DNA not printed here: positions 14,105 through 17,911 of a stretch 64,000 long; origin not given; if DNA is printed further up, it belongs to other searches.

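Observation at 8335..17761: Three-gene TAM/BAM-like translocation cluster with reversed order and an oversized Omp85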

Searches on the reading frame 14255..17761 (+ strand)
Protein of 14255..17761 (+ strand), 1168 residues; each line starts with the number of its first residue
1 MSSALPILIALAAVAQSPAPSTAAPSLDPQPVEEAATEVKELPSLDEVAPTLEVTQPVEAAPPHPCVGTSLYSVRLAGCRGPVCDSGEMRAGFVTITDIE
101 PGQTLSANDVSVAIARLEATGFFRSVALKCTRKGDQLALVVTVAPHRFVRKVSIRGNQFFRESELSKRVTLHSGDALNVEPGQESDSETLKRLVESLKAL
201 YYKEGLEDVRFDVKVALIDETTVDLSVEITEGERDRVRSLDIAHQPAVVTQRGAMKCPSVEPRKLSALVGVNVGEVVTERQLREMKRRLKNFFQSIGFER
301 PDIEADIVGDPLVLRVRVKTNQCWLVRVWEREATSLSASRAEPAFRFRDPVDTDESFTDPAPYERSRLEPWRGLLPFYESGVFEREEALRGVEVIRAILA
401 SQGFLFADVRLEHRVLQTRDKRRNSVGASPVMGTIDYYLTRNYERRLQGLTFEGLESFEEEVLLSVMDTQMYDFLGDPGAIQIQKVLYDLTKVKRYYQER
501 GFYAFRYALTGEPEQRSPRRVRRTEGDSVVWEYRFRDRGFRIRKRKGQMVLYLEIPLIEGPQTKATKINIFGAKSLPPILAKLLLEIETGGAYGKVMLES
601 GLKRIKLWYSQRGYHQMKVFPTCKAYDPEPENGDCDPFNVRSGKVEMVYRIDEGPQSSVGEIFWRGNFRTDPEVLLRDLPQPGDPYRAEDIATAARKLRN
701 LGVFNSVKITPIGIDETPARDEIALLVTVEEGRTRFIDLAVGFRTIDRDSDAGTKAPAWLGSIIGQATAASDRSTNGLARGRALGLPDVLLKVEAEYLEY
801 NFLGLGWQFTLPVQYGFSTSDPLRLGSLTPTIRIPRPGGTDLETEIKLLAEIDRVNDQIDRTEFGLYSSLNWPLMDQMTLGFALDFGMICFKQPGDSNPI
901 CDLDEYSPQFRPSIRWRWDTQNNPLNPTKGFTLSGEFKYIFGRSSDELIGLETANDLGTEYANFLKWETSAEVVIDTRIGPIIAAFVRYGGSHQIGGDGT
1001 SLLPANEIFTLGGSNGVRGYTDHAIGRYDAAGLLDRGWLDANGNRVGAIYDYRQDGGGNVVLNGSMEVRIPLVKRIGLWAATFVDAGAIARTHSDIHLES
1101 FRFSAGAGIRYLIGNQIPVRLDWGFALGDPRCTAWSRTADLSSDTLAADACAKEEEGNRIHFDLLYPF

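Call 7: search_protein_families(library=pfam, proteins=[window:14255-17761:+], max_evalue=0.1)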
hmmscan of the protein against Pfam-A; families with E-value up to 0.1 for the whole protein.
window:14255-17761:+ (1168 aa): 2 families
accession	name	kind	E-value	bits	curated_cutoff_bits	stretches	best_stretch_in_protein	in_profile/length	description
PF07244.20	POTRA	-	6.9e-41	139.3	21.3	4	659-732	3-79/79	Surface antigen variable number repeat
PF01103.29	Omp85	-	1.4e-27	97.5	24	1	801-1129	1-308/325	Omp85 superfamily domain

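Call 8: search_protein_families(library=ncbifam, proteins=[window:14255-17761:+], max_evalue=0.1)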
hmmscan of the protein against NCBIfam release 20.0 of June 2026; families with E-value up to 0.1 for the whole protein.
window:14255-17761:+ (1168 aa): 7 families
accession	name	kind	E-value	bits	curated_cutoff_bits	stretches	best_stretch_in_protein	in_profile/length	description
TIGR03303.1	OM_YaeT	equivalog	4.9e-66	223.6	297.15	3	382-745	99-408/741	outer membrane protein assembly factor BamA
NF008287.0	PRK11067.1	subfamily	2.8e-17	62.4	1181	2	99-244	48-184/802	outer membrane protein assembly factor BamA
NF058613.1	OMPAssmBamADein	equivalog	1.5e-14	53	1050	2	91-206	44-156/857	outer membrane protein assembly factor BamA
NF052279.1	lipo_TamL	exception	2.6e-13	49.3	400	1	957-1144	554-736/747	translocation and assembly module lipoprotein TamL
NF047950.2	ATportTamA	equivalog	6.5e-13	48.1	625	2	681-745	206-269/569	autotransporter assembly complex protein TamA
TIGR00992.1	3a0901s03IAP75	subfamily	1.3e-06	26.9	1163.25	1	980-1026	593-632/718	IAP75 family chloroplast envelope protein translocase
NF047779.1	Omp85_fam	subfamily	2e-05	24.2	200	1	1074-1129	357-412/423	Omp85 family outer membrane protein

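Call 12: find_homologous_proteins(query=window:14255-17761:+, max_evalue=1e-10)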
Query window:14255-17761:+ (1168 aa): 13 proteins with E <= 1e-10 among 8000 candidates.
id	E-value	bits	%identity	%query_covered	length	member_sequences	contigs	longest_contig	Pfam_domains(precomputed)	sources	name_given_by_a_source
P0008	0.0e+0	2680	100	100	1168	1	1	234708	PF07244.21,PF01103.30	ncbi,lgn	ncbi:MAG: POTRA domain-containing protein [Myxococcota bacterium]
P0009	0.0e+0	2396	89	100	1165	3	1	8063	PF07244.21,PF01103.30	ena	-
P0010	0.0e+0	2384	88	100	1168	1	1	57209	PF07244.21,PF01103.30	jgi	jgi:outer membrane protein assembly factor BamA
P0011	0.0e+0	2204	81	100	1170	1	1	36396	PF07244.21,PF01103.30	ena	-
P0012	0.0e+0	2168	79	100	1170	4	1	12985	PF07244.21,PF01103.30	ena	-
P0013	0.0e+0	1844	68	99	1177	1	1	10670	PF08479.17,PF07244.21,PF01103.30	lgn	-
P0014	0.0e+0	1150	47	100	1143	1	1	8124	PF08479.17,PF07244.21,PF01103.30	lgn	-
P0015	0.0e+0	1123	48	95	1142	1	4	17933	PF08479.17,PF07244.21,PF01103.30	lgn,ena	-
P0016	2.3e-259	882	41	95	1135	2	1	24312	PF07244.21,PF01103.30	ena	-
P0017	7.2e-249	847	39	94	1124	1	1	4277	PF07244.21,PF01103.30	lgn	-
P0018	8.7e-14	68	25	18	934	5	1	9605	PF07244.21,PF01103.30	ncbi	-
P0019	1.2e-13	68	26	21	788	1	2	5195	PF08478.16,PF07244.21,PF01103.30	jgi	jgi:outer membrane protein insertion porin family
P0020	2.5e-11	60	22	63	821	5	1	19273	PF08479.17,PF08478.16,PF07244.21,PF01103.30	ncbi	-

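Call 16: find_related_loci(query=A1, collection=genome_contigs, flank=10000)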
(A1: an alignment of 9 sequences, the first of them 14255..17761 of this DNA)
Query A1 (1168 aa) in genome_contigs; peptide patterns used: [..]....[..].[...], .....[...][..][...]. (x = any residue, [..] = any of these).
43 stretches matched a pattern; 7 encode a relative of the query (tblastn E <= 1e-3); 7 distinct loci.
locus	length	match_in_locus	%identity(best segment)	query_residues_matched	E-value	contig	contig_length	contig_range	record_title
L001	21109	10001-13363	45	22-1168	0e+0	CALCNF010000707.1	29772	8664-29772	MAG TPA_asm: uncultured proteobacterium isolate ERR599101_bin.47_CONCOCT_v1.1_MAG genome assembly, contig: ERZ841449.265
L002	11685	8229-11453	42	65-1168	0e+0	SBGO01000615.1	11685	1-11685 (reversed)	MAG: Deltaproteobacteria bacterium isolate M1802 scaffold_902_1, whole genome shotgun sequence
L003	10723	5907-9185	41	65-1168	0e+0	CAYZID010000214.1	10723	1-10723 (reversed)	MAG TPA_asm: uncultured Myxococcales bacterium isolate binchicken_co64_124 genome assembly, contig: NODE_4567_length_107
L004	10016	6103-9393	39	60-1168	0e+0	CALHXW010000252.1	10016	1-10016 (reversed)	MAG: uncultured bacterium isolate R4_Bin_Bin_91_sub_1 genome assembly, contig: c_000001074351, whole genome shotgun sequ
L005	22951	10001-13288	36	84-1168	0e+0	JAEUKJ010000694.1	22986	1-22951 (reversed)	MAG: Deltaproteobacteria bacterium isolate new MAG-92 k141_1051454, whole genome shotgun sequence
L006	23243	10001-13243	38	66-1168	0e+0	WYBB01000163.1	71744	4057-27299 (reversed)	MAG: Deltaproteobacteria bacterium isolate PRO4 k127_406495, whole genome shotgun sequence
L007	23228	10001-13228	50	66-1168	0e+0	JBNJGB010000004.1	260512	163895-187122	MAG: Myxococcota bacterium isolate Y22_60dBSe2.bin.152 NODE_17_length_260512_cov_20.173931, whole genome shotgun sequenc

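Call 22: search_solved_structures(query=window:14255-17761:+, max_evalue=0.001, show_alignments=1)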
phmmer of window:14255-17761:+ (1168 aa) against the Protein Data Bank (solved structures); distinct sequences matched with E-value up to 0.001: 44.
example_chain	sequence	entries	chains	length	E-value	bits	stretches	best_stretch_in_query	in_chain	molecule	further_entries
8xnb_A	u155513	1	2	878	8.9e-11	43.3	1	660-747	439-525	Outer membrane protein assembly factor BamA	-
5or1_A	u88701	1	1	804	2.1e-10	42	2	98-250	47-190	Outer membrane protein assembly factor BamA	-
9pxj_A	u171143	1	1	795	4.2e-10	41.1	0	552-744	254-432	BamA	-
7bnq_A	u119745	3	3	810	4.6e-10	40.9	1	98-250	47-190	Outer membrane protein assembly factor BamA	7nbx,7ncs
6v05_A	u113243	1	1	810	8.4e-10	40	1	98-250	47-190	Outer membrane protein assembly factor BamA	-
28jq_A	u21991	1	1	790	1e-09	39.8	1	98-250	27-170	Outer membrane protein assembly factor BamA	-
8pz1_A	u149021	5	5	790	1e-09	39.7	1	98-250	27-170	Outer membrane protein assembly factor BamA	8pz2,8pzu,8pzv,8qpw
8bo2_A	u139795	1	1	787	1.2e-09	39.5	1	98-250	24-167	Outer membrane protein assembly factor BamA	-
8q0g_A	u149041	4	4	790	1.2e-09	39.5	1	98-250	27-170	Outer membrane protein assembly factor BamA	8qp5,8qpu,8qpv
7tsz_A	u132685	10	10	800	1.3e-09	39.4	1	98-250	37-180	Outer membrane protein assembly factor BamA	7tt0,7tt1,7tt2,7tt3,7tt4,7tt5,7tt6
5ljo_A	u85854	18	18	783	1.3e-09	39.4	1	98-250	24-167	Outer membrane protein assembly factor BamA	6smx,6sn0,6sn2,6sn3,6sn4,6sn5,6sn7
8sqa_A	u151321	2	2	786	1.4e-09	39.3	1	98-250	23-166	Outer membrane protein assembly factor BamA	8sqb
8spr_A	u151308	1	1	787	1.4e-09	39.3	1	98-250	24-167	Outer membrane protein assembly factor BamA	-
7nri_A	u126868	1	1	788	1.4e-09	39.3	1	98-250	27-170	Outer membrane protein assembly factor BamA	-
5ayw_A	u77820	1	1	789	1.4e-09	39.3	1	98-250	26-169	Outer membrane protein assembly factor BamA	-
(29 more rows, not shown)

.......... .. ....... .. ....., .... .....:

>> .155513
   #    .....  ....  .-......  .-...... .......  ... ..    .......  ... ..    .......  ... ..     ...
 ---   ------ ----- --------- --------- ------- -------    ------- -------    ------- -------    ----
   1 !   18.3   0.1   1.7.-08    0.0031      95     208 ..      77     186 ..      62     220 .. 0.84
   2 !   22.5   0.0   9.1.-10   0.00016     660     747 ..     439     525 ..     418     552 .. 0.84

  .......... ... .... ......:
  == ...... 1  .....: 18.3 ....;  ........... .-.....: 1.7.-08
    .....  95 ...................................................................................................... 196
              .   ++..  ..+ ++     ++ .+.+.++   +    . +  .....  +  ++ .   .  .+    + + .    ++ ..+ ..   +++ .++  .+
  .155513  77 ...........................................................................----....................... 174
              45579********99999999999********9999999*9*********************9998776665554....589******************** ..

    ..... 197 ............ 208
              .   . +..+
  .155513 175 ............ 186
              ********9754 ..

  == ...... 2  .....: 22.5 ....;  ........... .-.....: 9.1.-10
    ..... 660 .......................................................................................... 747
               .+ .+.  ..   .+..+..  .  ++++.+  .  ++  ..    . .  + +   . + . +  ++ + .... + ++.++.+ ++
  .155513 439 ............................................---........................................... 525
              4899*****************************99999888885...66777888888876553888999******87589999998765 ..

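Call 45: search_protein_representatives(protein=window:14255-17761:+)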
Query: 1168 residues. Proteins with E-value up to 0.001 (for the whole library): 3573; up to 1e-10: 775; up to 1e-30: 86. The best 150 are listed.
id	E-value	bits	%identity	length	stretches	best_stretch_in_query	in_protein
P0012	0.0e+00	2167.7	79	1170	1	2-1168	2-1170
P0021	0.0e+00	1063.0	48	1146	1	49-1168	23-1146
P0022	0.0e+00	1048.1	47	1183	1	17-1168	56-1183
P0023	4.4e-294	994.8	45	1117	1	44-1168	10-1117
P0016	7.4e-260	881.5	44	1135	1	46-1168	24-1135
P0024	1.7e-258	877.0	43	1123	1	59-1168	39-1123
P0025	2.0e-258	876.7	43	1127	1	53-1168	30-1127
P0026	3.6e-255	866.0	43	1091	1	57-1168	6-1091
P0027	2.4e-236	803.6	42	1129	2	58-907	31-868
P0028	3.6e-215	733.5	63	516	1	238-751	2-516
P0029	1.4e-186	638.8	52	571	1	581-1168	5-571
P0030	9.1e-161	553.3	36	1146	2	66-897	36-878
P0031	1.6e-157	542.6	35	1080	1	60-1168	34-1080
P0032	6.3e-152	524.0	35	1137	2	506-1168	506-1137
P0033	6.9e-150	517.3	33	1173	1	11-1129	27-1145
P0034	3.5e-149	515.0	32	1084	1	63-1139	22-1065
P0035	7.9e-145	500.5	34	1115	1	64-1168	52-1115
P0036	4.8e-144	497.9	35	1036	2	374-1168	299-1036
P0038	1.1e-139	483.4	33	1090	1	57-1168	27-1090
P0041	1.1e-138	480.2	31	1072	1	53-1128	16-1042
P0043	2.4e-137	475.8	34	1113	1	41-1168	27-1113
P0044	4.8e-136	471.4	35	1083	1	62-1168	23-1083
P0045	1.4e-135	469.9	33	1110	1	60-1168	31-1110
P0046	1.1e-132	460.3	33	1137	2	252-1168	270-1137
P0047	4.0e-132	458.4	34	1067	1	63-1168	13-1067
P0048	4.7e-132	458.2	32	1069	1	52-1168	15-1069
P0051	5.7e-128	444.7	32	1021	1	82-1168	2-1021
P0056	1.9e-123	429.7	30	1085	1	58-1168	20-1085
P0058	2.4e-122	426.1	32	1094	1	60-1168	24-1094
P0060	5.7e-121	421.5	34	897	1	252-1168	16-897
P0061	4.7e-120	418.5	32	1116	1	60-1168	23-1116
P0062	1.0e-118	414.0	31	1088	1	65-1168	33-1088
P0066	3.4e-116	405.7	33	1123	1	60-1168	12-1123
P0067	4.9e-110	385.3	31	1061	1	65-1168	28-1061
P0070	4.5e-103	362.2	58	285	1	859-1168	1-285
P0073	7.9e-88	311.7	36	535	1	605-1168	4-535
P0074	6.1e-83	295.6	40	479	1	647-1168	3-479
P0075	1.3e-75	271.2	37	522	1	645-1168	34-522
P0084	3.0e-45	170.7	31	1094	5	549-746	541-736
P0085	1.0e-44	168.9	34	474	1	698-1168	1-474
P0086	3.1e-42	160.7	35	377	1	768-1168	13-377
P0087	6.0e-42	159.8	32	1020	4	551-748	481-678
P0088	5.7e-41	156.6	30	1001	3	542-1127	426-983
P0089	1.2e-40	155.5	48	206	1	955-1168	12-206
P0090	1.8e-38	148.3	44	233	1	915-1168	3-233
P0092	4.8e-38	146.9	30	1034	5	639-745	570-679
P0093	1.1e-37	145.7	32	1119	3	640-1127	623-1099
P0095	3.4e-36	140.8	32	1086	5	884-1128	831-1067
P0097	1.9e-34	134.9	32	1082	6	1057-1128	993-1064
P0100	9.3e-33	129.4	29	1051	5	909-1126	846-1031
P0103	3.8e-32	127.3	30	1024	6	919-1128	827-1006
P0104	3.3e-31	124.3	31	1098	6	630-747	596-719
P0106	6.2e-30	120.0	41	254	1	921-1168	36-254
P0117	6.9e-27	109.9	40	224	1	961-1168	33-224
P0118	1.7e-26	108.6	34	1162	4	915-1129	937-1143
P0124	2.6e-25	104.7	41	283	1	953-1168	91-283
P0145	8.1e-23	96.5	35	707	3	1054-1129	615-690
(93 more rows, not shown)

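Call 46: list_cluster_members(proteins=[P0021, P0030, P0031, P0034, P0038, P0041, P0047, P0056, P0062, P0067])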
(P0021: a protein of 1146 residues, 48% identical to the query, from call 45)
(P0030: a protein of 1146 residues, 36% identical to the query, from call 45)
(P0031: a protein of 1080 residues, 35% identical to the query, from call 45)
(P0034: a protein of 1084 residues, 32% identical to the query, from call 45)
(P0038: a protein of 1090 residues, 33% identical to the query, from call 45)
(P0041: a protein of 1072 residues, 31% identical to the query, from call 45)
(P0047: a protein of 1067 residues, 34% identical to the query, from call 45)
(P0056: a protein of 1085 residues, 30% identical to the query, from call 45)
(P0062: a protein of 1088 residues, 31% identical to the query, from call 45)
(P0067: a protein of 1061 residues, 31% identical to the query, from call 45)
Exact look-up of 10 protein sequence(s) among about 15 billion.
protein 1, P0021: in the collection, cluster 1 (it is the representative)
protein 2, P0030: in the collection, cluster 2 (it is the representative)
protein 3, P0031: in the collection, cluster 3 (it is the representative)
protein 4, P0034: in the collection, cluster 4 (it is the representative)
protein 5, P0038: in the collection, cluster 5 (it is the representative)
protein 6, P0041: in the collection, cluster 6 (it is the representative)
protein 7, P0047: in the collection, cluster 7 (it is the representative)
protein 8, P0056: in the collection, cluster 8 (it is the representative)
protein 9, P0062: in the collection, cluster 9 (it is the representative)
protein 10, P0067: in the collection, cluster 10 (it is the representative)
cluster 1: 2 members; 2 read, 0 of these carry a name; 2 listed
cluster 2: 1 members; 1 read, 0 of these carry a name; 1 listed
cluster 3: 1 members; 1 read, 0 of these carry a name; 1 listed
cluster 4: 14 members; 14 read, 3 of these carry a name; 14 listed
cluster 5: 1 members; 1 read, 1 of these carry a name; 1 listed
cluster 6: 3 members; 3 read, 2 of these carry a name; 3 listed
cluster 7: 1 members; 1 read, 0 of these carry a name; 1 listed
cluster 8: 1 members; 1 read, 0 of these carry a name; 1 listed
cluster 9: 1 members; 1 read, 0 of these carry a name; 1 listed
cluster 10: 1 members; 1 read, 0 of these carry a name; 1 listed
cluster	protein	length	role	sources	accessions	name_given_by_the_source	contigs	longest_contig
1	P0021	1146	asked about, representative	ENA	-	-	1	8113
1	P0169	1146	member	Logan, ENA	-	-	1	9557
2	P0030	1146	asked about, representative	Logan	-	-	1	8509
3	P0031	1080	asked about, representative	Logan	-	-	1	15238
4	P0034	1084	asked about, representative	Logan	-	-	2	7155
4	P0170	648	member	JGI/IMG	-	outer membrane protein assembly factor BamA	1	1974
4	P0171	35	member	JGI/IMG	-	hypothetical protein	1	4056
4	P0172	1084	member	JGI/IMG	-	outer membrane protein assembly factor BamA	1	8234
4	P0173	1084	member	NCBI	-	-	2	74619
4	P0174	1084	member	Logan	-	-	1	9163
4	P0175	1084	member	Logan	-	-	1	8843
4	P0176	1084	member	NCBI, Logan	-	-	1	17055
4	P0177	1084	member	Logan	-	-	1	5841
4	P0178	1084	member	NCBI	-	-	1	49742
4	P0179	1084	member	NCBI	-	-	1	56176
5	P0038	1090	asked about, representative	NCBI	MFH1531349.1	MAG: POTRA domain-containing protein [Pseudomonadota bacterium]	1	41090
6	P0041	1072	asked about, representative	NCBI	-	-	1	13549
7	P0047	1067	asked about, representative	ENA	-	-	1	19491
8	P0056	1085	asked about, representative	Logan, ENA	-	-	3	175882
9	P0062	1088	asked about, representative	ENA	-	-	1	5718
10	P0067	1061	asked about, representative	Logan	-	-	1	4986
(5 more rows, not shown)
